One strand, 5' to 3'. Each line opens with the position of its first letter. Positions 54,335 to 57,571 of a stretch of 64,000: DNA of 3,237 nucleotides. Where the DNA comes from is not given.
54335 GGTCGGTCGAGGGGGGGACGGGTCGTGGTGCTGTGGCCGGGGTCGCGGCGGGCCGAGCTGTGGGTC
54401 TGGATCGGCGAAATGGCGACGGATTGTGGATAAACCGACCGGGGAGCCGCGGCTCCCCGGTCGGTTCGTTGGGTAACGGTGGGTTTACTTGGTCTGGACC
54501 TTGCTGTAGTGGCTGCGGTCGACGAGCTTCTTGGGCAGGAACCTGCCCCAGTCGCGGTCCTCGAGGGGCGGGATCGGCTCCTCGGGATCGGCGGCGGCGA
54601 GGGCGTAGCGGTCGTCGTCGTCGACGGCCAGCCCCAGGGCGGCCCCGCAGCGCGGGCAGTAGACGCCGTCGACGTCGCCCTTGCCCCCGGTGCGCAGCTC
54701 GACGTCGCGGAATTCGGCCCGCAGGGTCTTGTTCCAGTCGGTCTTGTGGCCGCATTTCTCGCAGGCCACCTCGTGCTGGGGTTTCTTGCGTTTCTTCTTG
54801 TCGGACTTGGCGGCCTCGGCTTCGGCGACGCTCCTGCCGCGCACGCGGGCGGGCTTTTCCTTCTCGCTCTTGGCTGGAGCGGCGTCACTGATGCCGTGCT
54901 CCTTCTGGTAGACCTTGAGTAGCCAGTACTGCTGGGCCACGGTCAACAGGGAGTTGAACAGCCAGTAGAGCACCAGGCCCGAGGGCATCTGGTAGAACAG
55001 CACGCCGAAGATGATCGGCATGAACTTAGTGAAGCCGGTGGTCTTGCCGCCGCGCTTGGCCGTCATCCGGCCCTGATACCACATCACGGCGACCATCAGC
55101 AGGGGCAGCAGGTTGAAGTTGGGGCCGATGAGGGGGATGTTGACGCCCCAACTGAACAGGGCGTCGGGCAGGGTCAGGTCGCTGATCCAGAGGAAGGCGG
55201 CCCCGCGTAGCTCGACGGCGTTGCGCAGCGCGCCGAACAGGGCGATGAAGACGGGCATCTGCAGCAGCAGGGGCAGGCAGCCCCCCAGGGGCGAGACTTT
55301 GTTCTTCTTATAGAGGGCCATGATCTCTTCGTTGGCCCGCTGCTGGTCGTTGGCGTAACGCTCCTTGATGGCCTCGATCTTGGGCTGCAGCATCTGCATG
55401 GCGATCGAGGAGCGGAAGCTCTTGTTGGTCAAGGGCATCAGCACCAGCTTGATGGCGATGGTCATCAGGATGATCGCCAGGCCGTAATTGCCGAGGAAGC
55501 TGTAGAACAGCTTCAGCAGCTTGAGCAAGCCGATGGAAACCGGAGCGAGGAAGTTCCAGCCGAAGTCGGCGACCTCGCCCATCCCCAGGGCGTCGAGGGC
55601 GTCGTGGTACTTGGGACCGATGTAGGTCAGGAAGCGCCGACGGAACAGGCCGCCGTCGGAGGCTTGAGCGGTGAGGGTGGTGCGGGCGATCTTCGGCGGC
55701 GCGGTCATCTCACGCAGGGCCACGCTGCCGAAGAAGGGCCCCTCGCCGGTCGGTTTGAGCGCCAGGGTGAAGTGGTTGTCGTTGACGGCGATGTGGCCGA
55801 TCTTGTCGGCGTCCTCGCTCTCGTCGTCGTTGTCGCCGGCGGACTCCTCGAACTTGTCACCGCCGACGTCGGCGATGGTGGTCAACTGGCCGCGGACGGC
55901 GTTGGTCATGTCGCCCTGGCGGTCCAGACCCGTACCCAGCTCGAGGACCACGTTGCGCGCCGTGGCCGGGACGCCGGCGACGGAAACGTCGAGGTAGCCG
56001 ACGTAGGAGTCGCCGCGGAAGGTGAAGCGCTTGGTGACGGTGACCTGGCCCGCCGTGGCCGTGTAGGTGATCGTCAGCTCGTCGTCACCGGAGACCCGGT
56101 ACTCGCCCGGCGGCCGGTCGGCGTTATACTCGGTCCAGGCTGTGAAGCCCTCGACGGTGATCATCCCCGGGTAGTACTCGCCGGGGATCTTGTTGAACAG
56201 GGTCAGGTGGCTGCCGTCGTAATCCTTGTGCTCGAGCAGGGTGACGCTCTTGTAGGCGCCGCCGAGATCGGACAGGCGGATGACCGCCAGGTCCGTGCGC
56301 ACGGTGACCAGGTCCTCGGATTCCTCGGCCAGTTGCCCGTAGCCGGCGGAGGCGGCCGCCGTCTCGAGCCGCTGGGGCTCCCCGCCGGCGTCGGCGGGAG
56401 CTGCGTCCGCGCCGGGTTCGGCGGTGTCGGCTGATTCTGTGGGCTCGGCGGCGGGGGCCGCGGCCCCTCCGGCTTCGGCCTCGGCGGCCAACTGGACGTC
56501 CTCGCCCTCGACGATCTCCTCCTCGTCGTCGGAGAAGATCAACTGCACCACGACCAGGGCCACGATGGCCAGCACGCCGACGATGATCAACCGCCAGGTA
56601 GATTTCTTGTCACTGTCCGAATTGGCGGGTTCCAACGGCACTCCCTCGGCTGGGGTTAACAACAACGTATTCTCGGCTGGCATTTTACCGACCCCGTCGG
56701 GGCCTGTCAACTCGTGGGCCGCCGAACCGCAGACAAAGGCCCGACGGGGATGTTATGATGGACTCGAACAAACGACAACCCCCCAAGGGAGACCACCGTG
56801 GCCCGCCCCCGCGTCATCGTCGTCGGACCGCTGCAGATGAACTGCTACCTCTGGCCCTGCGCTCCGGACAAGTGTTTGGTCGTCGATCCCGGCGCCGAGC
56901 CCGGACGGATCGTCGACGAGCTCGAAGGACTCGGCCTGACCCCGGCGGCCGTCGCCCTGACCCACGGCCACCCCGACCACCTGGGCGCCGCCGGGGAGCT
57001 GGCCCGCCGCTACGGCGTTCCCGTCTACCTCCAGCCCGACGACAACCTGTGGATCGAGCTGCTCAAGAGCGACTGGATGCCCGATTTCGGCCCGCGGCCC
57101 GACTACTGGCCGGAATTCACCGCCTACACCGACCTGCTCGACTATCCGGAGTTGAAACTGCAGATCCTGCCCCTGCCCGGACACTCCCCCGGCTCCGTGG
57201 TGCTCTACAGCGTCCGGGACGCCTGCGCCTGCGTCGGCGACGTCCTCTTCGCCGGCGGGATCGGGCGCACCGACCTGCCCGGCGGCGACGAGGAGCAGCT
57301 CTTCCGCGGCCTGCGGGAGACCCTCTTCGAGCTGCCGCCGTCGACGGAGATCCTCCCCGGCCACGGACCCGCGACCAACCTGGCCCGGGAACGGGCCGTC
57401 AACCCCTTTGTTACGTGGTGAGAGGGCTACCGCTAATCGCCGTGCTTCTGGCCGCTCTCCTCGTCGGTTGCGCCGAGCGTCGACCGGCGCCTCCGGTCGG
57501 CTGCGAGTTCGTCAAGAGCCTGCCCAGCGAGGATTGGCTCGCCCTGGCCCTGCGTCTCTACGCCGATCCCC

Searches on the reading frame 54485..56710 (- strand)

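Call 71: search_protein_families(library=pfam, proteins=[window:54485-56710:-], max_evalue=0.00001)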
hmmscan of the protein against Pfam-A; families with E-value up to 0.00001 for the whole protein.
window:54485-56710:- (741 aa): 2 families
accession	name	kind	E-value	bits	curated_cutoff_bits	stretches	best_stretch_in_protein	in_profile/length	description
PF02096.25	60KD_IMP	-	3.4e-59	199.9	35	1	409-597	1-161/163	60Kd inner membrane protein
PF14849.12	YidC_periplas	-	8.1e-16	59.2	24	1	135-387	2-275/283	YidC periplasmic domain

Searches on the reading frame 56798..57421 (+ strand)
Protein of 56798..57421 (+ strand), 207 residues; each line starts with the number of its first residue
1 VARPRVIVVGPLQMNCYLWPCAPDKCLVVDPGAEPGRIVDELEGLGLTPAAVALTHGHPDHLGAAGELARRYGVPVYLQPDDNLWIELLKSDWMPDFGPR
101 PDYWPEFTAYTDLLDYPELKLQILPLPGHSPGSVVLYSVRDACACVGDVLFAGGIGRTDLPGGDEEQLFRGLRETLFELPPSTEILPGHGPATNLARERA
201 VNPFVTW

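Call 71: search_protein_families(library=pfam, proteins=[window:56798-57421:+], max_evalue=0.00001)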
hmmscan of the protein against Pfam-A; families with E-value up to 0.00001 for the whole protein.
window:56798-57421:+ (207 aa): 1 family
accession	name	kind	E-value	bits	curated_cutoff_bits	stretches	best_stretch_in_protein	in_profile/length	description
PF00753.33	Lactamase_B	-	3.1e-26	93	22.7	1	10-189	2-196/196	Metallo-beta-lactamase superfamily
